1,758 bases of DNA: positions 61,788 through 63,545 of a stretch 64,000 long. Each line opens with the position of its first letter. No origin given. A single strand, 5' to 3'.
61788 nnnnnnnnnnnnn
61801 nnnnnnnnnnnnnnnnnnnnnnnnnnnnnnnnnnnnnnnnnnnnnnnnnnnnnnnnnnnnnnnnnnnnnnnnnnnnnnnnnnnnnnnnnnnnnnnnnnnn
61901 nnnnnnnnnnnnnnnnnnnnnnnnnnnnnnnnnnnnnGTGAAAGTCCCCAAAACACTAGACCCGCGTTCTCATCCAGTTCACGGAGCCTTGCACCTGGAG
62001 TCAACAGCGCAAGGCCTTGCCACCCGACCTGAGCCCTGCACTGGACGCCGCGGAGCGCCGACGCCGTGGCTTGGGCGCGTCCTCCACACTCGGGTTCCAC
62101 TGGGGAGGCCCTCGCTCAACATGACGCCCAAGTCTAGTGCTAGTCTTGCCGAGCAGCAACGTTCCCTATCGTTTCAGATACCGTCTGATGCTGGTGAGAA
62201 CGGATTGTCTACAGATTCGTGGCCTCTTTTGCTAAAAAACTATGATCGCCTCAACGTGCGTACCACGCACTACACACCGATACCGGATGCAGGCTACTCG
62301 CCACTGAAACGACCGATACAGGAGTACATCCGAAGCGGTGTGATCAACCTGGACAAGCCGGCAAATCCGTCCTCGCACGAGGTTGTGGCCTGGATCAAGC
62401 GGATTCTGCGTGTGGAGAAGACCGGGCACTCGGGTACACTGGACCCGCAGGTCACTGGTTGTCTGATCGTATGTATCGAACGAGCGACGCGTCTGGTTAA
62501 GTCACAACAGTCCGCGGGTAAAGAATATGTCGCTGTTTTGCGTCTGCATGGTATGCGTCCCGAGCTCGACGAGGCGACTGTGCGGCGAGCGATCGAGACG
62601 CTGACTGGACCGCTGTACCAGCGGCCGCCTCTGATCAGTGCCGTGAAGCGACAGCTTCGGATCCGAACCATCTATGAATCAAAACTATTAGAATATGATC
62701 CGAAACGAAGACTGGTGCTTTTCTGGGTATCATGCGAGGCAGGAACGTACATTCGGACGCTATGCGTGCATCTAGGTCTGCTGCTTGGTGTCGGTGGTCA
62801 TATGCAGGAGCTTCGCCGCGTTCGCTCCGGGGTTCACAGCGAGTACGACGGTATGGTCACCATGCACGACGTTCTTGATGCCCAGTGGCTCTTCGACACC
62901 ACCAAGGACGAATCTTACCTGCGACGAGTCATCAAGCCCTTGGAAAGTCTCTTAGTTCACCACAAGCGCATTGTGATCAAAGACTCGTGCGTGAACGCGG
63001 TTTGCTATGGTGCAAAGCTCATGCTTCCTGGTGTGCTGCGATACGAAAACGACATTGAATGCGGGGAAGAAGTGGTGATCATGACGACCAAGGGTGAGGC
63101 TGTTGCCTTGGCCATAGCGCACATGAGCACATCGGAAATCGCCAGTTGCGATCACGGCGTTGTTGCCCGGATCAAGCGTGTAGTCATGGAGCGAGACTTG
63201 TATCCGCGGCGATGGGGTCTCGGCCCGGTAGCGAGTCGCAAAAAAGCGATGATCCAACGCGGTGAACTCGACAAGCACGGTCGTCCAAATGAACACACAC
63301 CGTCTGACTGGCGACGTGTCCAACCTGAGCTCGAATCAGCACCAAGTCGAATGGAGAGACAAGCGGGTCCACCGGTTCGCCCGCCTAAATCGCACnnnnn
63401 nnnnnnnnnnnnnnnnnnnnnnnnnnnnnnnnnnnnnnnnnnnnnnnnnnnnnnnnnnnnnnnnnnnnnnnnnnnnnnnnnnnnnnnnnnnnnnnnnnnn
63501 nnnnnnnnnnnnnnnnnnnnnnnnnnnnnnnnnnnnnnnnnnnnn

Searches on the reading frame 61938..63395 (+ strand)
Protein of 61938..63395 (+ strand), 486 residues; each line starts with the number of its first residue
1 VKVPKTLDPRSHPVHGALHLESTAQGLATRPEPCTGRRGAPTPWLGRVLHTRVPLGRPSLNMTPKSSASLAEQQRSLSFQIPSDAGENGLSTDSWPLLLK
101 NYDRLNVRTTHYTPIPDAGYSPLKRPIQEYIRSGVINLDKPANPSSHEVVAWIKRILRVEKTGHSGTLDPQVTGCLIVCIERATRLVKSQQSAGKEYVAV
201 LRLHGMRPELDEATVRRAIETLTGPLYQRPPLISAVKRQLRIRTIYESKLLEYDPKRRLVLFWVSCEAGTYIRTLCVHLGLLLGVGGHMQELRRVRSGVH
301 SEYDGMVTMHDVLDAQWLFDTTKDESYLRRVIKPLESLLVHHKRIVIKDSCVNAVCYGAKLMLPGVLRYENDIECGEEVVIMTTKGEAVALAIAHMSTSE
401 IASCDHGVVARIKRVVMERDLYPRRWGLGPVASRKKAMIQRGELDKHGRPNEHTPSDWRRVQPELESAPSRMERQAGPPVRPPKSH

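Call 30: search_protein_families(library=pfam, proteins=[window:61938-63395:+], max_evalue=0.001)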
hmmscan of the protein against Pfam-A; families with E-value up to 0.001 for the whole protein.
window:61938-63395:+ (486 aa): 4 families
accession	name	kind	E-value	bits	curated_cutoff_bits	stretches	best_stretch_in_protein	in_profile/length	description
PF08068.17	DKCLD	-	1.3e-30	105.6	27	1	93-150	2-58/58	DKCLD (NUC011) domain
PF16198.10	TruB_C_2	-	8.6e-26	90.3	29.3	1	273-339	1-65/66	tRNA pseudouridylate synthase B C-terminal domain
PF01509.24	TruB_N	-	1e-25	91.3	27.3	1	154-272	1-149/149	TruB family pseudouridylate synthase (N terminal domain)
PF01472.26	PUA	-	1.1e-24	86.6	24.8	1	343-416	1-74/74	PUA domain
